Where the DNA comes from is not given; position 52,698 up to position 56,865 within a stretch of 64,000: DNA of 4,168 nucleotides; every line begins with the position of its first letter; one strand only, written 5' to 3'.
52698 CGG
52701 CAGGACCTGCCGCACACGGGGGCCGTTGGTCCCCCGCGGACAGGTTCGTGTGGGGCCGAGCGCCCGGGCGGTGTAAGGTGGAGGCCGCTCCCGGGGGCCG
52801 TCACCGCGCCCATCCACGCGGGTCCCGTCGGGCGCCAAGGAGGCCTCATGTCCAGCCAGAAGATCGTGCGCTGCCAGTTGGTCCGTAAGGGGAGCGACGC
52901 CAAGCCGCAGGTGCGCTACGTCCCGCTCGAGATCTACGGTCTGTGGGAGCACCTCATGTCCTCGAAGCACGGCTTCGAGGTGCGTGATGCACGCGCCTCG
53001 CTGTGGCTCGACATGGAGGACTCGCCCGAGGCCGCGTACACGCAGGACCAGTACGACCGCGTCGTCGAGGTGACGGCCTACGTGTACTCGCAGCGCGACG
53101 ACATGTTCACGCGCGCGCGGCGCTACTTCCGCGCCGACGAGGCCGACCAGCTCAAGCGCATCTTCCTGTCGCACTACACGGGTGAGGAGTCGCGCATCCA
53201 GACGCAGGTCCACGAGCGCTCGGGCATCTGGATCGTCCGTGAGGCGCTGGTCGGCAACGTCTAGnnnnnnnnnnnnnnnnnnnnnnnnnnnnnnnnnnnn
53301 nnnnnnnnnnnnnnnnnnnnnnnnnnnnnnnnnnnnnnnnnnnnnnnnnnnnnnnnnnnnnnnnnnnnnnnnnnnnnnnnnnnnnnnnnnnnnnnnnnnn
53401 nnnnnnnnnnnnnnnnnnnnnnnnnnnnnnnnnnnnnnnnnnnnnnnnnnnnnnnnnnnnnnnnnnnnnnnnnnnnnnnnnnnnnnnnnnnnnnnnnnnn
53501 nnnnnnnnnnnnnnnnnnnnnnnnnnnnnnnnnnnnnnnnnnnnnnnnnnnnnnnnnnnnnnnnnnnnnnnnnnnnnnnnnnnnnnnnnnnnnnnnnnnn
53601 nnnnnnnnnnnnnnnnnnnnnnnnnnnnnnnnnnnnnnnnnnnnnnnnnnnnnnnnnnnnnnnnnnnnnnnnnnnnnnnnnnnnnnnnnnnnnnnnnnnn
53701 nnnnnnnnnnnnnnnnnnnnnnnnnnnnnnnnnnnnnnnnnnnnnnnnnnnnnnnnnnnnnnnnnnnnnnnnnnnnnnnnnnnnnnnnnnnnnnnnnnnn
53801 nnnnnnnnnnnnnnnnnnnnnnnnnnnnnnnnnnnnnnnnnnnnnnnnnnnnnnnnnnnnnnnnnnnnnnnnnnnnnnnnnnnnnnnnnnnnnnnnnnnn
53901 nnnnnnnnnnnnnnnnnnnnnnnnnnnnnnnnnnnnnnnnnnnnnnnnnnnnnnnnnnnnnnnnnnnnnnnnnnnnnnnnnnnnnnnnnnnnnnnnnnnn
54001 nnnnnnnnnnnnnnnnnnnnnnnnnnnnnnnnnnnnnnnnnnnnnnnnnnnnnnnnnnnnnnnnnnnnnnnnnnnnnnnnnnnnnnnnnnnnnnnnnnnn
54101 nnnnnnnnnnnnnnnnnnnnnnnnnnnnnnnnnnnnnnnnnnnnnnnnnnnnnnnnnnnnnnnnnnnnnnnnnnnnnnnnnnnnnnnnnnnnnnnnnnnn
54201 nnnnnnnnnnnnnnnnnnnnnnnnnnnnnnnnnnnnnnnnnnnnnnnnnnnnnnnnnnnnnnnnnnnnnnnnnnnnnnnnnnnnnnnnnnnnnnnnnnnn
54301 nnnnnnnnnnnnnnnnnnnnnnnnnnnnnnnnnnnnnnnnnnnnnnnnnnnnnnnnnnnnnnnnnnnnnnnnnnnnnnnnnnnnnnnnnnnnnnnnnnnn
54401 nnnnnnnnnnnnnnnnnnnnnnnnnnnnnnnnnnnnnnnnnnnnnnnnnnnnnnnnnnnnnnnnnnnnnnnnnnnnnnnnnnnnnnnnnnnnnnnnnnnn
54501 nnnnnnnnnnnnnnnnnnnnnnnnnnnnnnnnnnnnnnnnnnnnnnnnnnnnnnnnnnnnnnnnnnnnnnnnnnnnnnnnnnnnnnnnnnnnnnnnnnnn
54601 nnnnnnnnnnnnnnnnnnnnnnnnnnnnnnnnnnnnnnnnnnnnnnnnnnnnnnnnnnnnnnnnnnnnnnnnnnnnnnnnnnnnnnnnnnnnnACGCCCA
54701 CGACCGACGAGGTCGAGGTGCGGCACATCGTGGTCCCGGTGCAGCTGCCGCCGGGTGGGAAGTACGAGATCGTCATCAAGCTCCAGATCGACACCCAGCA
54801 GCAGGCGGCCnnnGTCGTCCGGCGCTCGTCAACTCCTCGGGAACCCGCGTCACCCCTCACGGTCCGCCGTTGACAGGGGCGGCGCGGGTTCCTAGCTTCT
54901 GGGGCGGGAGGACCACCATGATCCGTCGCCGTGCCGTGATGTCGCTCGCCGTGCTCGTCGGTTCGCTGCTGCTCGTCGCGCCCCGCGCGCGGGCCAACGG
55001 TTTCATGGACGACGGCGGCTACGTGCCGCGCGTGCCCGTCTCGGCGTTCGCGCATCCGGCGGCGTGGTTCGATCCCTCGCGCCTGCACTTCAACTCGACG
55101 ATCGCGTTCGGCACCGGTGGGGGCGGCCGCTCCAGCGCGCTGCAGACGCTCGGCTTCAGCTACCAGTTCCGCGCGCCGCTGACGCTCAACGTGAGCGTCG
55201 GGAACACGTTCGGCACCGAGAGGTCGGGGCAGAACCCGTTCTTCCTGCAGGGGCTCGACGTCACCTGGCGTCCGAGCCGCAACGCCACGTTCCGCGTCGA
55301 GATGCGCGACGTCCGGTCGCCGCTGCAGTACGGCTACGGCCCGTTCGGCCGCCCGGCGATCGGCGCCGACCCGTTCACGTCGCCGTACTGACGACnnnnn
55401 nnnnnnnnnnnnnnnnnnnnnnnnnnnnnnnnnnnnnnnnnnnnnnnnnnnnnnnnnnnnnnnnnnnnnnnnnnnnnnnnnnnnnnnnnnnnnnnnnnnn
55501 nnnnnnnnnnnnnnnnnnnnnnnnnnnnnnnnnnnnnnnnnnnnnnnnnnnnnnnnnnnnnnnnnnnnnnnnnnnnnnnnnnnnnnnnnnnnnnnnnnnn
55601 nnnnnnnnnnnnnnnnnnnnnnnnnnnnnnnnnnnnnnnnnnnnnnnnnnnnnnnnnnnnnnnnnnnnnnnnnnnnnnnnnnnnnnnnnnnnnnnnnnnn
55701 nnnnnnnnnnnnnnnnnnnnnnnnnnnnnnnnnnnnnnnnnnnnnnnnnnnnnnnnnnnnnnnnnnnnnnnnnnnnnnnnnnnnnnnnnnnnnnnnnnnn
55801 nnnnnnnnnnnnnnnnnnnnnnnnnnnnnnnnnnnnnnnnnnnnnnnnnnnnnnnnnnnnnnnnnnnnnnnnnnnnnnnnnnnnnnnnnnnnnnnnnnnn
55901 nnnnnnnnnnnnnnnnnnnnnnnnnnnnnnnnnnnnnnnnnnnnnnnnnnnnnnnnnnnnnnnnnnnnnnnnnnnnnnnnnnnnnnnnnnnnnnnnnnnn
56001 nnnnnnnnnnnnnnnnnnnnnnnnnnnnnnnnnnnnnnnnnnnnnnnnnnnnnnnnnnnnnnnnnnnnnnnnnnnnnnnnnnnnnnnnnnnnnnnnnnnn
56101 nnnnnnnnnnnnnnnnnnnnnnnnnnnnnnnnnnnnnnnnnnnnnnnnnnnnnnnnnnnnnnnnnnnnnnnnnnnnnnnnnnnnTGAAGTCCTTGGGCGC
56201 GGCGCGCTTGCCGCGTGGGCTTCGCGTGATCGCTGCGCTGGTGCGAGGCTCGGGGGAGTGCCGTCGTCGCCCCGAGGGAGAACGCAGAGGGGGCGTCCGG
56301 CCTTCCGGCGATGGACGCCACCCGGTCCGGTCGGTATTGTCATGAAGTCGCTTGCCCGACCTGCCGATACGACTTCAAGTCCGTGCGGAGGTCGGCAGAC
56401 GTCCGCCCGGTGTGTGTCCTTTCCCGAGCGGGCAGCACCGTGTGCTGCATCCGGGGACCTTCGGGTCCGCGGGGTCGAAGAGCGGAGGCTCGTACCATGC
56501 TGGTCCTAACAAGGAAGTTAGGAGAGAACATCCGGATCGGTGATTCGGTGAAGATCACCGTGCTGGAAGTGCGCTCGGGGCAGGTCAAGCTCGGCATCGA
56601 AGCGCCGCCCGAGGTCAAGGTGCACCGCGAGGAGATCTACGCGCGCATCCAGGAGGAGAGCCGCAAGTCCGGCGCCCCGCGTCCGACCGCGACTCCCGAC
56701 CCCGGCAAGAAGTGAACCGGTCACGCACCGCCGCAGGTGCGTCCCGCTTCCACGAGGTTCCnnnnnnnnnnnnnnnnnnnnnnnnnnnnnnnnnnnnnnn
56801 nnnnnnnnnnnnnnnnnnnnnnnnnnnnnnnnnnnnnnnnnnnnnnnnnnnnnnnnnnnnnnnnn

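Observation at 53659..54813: MglA-type polarity GTPase with a 190 aa Pro/Thr-rich repetitive tail and no adjacent mglB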

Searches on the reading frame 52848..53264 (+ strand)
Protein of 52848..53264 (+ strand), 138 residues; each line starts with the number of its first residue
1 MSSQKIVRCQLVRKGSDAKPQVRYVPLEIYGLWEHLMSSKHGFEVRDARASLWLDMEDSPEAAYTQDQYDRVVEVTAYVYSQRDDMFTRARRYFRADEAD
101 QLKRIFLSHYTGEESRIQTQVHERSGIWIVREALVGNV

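Call 5: search_protein_families(library=pfam, proteins=[window:52848-53264:+], max_evalue=0.1)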
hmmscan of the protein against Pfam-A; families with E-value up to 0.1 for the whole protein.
window:52848-53264:+ (138 aa): 0 families

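Call 6: search_protein_families(library=ncbifam, proteins=[window:52848-53264:+], max_evalue=0.1)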
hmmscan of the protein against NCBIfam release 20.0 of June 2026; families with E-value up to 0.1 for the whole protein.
window:52848-53264:+ (138 aa): 0 families

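Call 8: search_solved_structures(query=window:52848-53264:+, max_evalue=10)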
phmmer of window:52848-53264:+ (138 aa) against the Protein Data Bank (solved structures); distinct sequences matched with E-value up to 10: 0.

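Call 18: find_homologous_proteins(query=window:52848-53264:+, max_evalue=0.001)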
Query window:52848-53264:+ (138 aa): 462 proteins with E <= 0.001 among 469 candidates; the best 120 are listed.
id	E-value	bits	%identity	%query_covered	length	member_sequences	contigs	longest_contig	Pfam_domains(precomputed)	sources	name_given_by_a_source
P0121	1.0e-85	302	99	100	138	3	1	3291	-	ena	-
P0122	7.0e-82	290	95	100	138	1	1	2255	-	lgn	-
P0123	3.2e-81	288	93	100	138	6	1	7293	-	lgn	-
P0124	4.0e-75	268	86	100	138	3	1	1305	-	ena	-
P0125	3.8e-74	265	86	100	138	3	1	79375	-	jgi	jgi:hypothetical protein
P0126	1.5e-72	260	85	99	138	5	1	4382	-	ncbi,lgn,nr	ncbi:MAG: hypothetical protein K8R56_09755 [Candidatus Eisenbacteria bacterium]|nr:hypothetical prot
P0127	8.9e-72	257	85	99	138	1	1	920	-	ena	-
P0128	2.6e-71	256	85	99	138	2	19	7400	-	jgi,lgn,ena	jgi:hypothetical protein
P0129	3.5e-71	256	83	99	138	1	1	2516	-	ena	-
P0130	4.6e-71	255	85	99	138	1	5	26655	-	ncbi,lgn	ncbi:MAG: hypothetical protein ACKO3S_13105 [bacterium]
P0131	4.9e-71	255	84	99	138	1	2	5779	-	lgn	-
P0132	8.9e-71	254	83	99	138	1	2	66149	-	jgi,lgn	jgi:hypothetical protein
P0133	1.2e-70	254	83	99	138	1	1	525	-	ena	-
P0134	1.2e-70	254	85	99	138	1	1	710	-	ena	-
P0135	1.7e-70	253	83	99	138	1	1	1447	-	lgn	-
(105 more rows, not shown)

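Call 25: predict_structure(alignment_id=A2)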
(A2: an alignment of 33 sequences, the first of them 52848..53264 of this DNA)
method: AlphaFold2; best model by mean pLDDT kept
length: 138 residues; sequences in the alignment: 33
mean_pLDDT: 81.2   pTM: 0.63
mean pLDDT of the five models: 81.2, 74.0, 72.3, 58.7, 50.0
residues with pLDDT >= 90: 21; 70-90: 97; 50-70: 15; < 50: 5
segments of 3 or more residues with pLDDT < 50: 134-138
pLDDT, mean of each block of 10 residues (from residue 1): 79 90 87 92 89 74 75 87 83 87 85 69 83 50
secondary structure, 60 per line:
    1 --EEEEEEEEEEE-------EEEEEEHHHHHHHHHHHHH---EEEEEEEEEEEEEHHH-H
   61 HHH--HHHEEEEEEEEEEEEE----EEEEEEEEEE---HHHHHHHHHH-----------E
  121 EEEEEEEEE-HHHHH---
elements in order: E3-13 E21-26 H27-39 E43-55 H60-63 E69-81 E86-95 H99-108 E120-129 H131-135

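Call 31: fold_search(model_id=the predicted structure, library=pdb)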
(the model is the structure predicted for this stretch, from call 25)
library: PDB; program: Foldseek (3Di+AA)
matches with E <= 10: 490; with E <= 0.001: 0
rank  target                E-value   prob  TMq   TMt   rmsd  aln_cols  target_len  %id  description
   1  8etg_S                3.8e-02  0.47  0.26  0.22  11.5       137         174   13  Fkbp39 associated 60S nascent ribosome State 3 (released 2022-11-30)
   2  3j7o_S                4.3e-02  0.47  0.26  0.23  10.7       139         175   13  Structure of the mammalian 60S ribosomal subunit (released 2014-09-03)
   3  6swa_Q                6.9e-02  0.41  0.28  0.24  10.3       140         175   12  Mus musculus brain neocortex ribosome 60S bound to Ebp1 (released 2020-09-30)
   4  9ndp_S                7.7e-02  0.33  0.25  0.21  10.9       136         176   16  Structure of stalled ribosome and nascent chain in complex with NMT2 and NAC (released 2025-09-10)
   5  8esr_S                8.2e-02  0.35  0.27  0.23  11.3       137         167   12  Ytm1 associated nascent 60S ribosome (-fkbp39) State 2 (released 2022-11-30)
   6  6zu5_LS0              9.2e-02  0.47  0.28  0.24  11.2       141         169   11  Structure of the Paranosema locustae ribosome in complex with Lso2 (released 2020-11-04)
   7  8a98_R                9.2e-02  0.44  0.28  0.23  11.2       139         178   15  CRYO-EM STRUCTURE OF LEISHMANIA MAJOR 80S RIBOSOME : snoRNA MUTANT (released 2023-10-11)
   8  5lzs_S                9.8e-02  0.41  0.28  0.24  10.7       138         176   13  Structure of the mammalian ribosomal elongation complex with aminoacyl-tRNA, eEF1A, and didemnin B (released 2016-11-30)
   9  7pwg_S                1.0e-01  0.28  0.25  0.21  11.3       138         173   20  Cryo-EM structure of large subunit of Giardia lamblia ribosome at 2.7 A resolution (released 2022-04-20)
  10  8e5t_S                1.0e-01  0.21  0.24  0.22  13.5       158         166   11  Yeast co-transcriptional Noc1-Noc2 RNP assembly checkpoint intermediate (released 2023-04-12)
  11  8cpn                  1.0e-01  0.18  0.22  0.20  12.0       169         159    9  Crystal structure of the PolB16_OarG intein variant S1A, N183A (released 2023-05-17)
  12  8eth_S                1.1e-01  0.35  0.27  0.25  10.7       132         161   11  Ytm1 associated 60S nascent ribosome State 1B (released 2022-11-30)
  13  5aj0_AS               1.3e-01  0.30  0.28  0.24  10.2       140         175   12  Cryo electron microscopy of actively translating human polysomes (POST state). (released 2015-05-20)
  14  4v8m_BS               1.5e-01  0.38  0.28  0.24  10.7       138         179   14  High-resolution cryo-electron microscopy structure of the Trypanosoma brucei ribosome (released 2014-07-09)
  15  5t2a_Q                1.5e-01  0.30  0.25  0.21  11.2       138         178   13  CryoEM structure of the Leishmania donovani 80S ribosome at 2.9 Angstrom resolution (released 2017-01-25)
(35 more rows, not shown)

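Call 45: search_protein_representatives(alignment_id=A2)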
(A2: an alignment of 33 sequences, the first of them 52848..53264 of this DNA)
Query: 33 sequences, 138 profile positions. Proteins with E-value up to 0.001 (for the whole library): 174; up to 1e-10: 73; up to 1e-30: 14. The best 150 are listed.
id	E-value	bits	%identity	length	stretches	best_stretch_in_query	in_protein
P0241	4.3e-63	227.6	-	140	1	1-134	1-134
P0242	1.5e-51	190.2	-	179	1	1-103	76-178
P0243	2.2e-49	183.2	-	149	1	1-99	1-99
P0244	3.4e-47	176.1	-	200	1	1-135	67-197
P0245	8.4e-47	174.8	-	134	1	40-137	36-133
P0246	1.5e-39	151.3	-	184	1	1-81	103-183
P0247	2.0e-39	150.9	-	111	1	1-83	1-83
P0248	4.8e-38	146.5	-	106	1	1-85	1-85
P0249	1.8e-34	134.9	-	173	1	1-78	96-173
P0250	6.1e-34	133.2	-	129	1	1-89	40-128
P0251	2.8e-32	127.8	-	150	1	1-130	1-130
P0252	3.7e-32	127.4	-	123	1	1-99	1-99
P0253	4.7e-31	123.8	-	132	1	1-115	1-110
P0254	1.0e-30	122.7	-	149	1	2-132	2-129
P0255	1.2e-30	122.5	-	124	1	1-76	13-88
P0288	1.6e-14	70.3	-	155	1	2-113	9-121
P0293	5.7e-14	68.5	-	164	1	5-132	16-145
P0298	1.2e-12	64.1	-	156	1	3-132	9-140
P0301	1.7e-12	63.8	-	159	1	2-114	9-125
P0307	9.7e-12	61.3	-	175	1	2-116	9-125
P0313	7.4e-11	58.4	-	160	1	3-112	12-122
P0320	9.9e-10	54.8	-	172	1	4-134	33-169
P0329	1.8e-08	50.7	-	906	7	45-85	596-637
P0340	6.0e-08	49.0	-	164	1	2-113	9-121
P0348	2.6e-07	46.9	-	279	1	5-120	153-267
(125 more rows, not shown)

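Call 46: search_protein_families(library=pfam, proteins=[P0288, P0293, P0298, P0301, P0307, P0313, P0320, P0329, P0340, P0348], max_evalue=0.01)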
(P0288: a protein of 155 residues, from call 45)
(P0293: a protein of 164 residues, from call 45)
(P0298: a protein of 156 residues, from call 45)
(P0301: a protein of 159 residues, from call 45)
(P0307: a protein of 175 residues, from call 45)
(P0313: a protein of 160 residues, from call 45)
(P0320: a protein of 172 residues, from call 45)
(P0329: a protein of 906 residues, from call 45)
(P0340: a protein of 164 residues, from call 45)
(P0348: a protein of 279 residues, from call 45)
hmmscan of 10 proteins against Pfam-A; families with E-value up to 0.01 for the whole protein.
P0288 (155 aa): 0 families

P0293 (164 aa): 0 families

P0298 (156 aa): 0 families

P0301 (159 aa): 0 families

P0307 (175 aa): 0 families

P0313 (160 aa): 0 families

P0320 (172 aa): 0 families

P0329 (906 aa): 11 families
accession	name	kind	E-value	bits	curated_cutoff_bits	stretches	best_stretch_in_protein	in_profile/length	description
PF17963.7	Big_9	-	2.2e-64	214.8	23.6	10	435-548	2-87/89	Bacterial Ig domain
PF17803.7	Cadherin_4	-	1.4e-54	183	25.1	7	423-519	1-71/71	Bacterial cadherin-like domain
PF16184.11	Cadherin_3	-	4.9e-30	104.1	25.5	6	637-668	70-101/106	Cadherin-like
PF17892.7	Cadherin_5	-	1.5e-20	73.2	26.5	0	15-64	49-98/98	Cadherin-like domain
PF10287.16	YJL171C_Tos1_C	-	2.6e-12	47.3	27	0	127-186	3-63/228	Cell wall protein YJL171C/Tos1, C-terminal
PF24040.1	DUF7349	-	7.4e-12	45.3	27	0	132-151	6-24/50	Domain of unknown function (DUF7349)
PF19406.5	PKD_5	-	1.4e-06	28.6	25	0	37-69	18-50/88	PKD-like domain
PF22036.2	MoaF_like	-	6.1e-05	23.3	27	0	529-557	23-50/94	MoaF-like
PF14232.11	DUF4334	-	8.1e-05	23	25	0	57-68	16-27/57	Domain of unknown function (DUF4334)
PF06136.19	SOK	-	0.0001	23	24.3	0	600-616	60-75/89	SOSEKI protein DIX-like domain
PF24743.1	DUF7692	-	0.00022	21.8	26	0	389-416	3-30/55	Domain of unknown function (DUF7692)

P0340 (164 aa): 1 family
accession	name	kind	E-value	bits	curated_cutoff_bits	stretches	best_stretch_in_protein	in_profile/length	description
PF14734.12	DUF4469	-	0.005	17.2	22.6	1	82-144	37-96/101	Domain of unknown function (DUF4469) with IG-like fold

P0348 (279 aa): 1 family
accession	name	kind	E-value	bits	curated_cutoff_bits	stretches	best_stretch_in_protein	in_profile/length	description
PF00072.30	Response_reg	-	4.2e-14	53.1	30.2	1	6-117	1-110/111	Response regulator receiver domain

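Call 47: find_encoding_contigs(protein=P0348, flank=6000, max_places=3)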
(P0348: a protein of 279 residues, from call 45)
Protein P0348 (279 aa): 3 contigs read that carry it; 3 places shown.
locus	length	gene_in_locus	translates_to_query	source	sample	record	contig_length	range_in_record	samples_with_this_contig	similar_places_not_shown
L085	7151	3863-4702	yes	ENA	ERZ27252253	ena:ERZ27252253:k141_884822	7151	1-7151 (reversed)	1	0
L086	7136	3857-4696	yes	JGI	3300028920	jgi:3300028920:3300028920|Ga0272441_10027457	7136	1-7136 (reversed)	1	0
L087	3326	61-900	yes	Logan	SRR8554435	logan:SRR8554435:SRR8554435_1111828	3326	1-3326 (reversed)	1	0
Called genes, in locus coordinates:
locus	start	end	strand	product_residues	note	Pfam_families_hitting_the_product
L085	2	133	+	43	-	?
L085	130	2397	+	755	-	PF00072:Response_reg, PF13596:PAS_10 (faint), PF13426:PAS_9, PF00989:PAS, PF08448:PAS_4, PF13426:PAS_9, PF00512:HisKA, PF02518:HATPase_c, +2 more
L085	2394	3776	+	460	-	PF00072:Response_reg, PF00158:Sigma54_activat, PF14532:Sigma54_activ_2, PF07728:AAA_5 (weak), PF25601:AAA_lid_14, PF02954:HTH_8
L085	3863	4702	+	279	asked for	PF00072:Response_reg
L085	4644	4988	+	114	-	PF05402:PqqD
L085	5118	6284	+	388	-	PF27840:ScmC (weak)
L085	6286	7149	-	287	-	?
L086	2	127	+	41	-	?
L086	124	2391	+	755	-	PF00072:Response_reg, PF13596:PAS_10 (faint), PF13426:PAS_9, PF00989:PAS, PF08448:PAS_4, PF13426:PAS_9, PF00512:HisKA, PF02518:HATPase_c, +2 more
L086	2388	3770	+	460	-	PF00072:Response_reg, PF00158:Sigma54_activat, PF14532:Sigma54_activ_2, PF07728:AAA_5 (weak), PF25601:AAA_lid_14, PF02954:HTH_8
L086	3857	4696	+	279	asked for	PF00072:Response_reg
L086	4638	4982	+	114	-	PF05402:PqqD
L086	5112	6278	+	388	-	PF27840:ScmC (weak)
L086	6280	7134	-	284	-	?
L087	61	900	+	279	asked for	PF00072:Response_reg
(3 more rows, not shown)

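Call 48: find_encoding_contigs(protein=P0298, flank=6000, max_places=3)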
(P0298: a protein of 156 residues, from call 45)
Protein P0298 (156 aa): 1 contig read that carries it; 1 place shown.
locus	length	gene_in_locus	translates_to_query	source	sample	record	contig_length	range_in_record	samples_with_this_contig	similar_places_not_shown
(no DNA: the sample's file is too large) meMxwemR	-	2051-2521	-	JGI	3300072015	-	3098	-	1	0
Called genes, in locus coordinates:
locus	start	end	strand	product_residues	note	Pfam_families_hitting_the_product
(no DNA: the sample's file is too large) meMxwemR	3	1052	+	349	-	?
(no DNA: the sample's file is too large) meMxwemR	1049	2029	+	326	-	PF00056:Ldh_1_N, PF02866:Ldh_1_C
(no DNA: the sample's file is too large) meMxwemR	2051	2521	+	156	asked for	-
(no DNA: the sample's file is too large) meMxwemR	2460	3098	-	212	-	?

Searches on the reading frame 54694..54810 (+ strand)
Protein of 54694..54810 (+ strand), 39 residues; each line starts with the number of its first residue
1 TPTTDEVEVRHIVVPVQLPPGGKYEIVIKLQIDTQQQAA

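Call 89: search_solved_structures(query=A7, max_evalue=10, show_alignments=2)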
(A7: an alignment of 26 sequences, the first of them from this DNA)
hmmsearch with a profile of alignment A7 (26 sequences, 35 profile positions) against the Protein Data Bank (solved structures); distinct sequences matched with E-value up to 10: 0.

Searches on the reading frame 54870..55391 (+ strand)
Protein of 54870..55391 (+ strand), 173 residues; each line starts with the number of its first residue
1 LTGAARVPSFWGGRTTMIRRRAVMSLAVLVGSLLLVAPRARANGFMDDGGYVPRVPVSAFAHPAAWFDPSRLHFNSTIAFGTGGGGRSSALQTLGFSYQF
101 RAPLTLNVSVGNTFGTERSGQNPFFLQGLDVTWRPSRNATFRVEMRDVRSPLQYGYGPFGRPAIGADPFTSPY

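Call 5: search_protein_families(library=pfam, proteins=[window:54870-55391:+], max_evalue=0.1)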
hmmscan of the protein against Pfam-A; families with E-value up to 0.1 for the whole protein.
window:54870-55391:+ (173 aa): 0 families

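Call 6: search_protein_families(library=ncbifam, proteins=[window:54870-55391:+], max_evalue=0.1)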
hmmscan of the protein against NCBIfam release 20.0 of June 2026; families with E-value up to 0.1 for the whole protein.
window:54870-55391:+ (173 aa): 0 families

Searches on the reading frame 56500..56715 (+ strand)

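Call 5: search_protein_families(library=pfam, proteins=[window:56500-56715:+], max_evalue=0.1)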
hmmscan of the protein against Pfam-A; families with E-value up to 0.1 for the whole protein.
window:56500-56715:+ (71 aa): 1 family
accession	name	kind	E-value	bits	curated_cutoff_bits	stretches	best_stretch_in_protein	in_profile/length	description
PF02599.21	CsrA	-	1.4e-24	86.3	27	1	1-52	2-53/53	Global regulator protein family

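Call 55: search_protein_families(library=ncbifam, proteins=[window:56500-56715:+], max_evalue=0.001)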
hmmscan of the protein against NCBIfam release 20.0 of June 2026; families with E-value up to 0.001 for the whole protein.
window:56500-56715:+ (71 aa): 3 families
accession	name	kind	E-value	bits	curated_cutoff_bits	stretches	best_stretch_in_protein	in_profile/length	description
NF002469.0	PRK01712.1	equivalog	2.7e-26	91.3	73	1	1-56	2-57/65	carbon storage regulator CsrA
TIGR00202.1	csrA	equivalog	8.4e-25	86.7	70.1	1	1-57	2-58/69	carbon storage regulator CsrA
NF001844.0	PRK00568.1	equivalog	4.7e-11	42.6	106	1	1-58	2-59/76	carbon storage regulator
